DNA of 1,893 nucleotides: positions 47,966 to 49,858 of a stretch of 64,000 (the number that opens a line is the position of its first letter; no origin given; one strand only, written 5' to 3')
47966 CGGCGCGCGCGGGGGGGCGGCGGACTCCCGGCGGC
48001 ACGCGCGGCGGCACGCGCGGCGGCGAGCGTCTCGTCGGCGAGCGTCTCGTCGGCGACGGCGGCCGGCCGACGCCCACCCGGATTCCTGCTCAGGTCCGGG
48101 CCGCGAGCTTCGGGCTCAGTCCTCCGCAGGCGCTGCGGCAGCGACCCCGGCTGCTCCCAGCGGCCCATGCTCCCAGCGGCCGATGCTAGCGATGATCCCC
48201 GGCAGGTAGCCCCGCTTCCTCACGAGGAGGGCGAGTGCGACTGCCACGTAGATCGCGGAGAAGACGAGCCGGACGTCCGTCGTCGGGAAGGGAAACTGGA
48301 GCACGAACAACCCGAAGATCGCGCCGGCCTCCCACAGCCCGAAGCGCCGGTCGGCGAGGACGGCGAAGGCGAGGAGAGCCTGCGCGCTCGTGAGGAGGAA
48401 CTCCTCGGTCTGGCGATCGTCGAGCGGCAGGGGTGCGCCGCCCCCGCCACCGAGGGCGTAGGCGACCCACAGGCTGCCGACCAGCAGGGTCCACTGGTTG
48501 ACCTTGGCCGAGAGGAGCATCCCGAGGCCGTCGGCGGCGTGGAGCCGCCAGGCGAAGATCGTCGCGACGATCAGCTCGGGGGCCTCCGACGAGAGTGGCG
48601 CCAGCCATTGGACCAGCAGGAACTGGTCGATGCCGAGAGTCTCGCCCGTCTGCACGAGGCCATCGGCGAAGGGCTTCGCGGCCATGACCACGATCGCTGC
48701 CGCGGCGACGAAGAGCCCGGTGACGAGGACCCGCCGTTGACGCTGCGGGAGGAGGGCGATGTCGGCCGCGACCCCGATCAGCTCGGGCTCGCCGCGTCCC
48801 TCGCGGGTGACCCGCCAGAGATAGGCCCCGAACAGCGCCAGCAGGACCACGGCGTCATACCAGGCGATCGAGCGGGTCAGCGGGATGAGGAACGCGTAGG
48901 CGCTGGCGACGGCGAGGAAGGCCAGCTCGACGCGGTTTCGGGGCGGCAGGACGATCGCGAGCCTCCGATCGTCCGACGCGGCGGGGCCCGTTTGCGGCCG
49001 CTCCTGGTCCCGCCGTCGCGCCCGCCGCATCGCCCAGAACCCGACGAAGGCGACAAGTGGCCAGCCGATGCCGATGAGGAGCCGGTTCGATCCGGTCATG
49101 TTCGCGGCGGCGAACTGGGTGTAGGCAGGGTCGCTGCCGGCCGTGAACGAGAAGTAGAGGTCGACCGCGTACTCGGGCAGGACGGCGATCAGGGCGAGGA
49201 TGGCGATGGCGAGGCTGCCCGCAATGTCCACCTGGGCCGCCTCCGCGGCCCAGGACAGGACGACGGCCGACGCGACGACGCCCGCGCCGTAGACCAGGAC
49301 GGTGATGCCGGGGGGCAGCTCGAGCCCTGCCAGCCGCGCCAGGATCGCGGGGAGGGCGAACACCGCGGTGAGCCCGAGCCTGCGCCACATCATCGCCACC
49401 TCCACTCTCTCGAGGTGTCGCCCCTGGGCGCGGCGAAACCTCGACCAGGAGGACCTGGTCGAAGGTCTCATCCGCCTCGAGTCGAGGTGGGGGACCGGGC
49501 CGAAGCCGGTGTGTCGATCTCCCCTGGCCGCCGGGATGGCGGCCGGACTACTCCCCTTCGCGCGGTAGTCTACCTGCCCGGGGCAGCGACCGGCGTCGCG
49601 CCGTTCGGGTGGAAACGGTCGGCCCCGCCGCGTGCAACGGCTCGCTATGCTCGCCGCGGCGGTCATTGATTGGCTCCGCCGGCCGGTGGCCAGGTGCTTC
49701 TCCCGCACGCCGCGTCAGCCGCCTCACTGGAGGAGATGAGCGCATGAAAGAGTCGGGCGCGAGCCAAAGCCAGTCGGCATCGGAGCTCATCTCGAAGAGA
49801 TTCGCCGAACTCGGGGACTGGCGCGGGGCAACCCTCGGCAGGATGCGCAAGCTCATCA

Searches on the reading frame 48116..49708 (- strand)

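Call 28: search_protein_families(library=pfam, proteins=[window:48116-49708:-], max_evalue=0.0001)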
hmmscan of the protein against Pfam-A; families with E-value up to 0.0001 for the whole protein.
window:48116-49708:- (530 aa): 1 family
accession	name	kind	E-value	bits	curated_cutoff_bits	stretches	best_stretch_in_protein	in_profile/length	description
PF01699.29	Na_Ca_ex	-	1.1e-24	87.6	24.9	2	330-470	3-144/151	Sodium/calcium exchanger protein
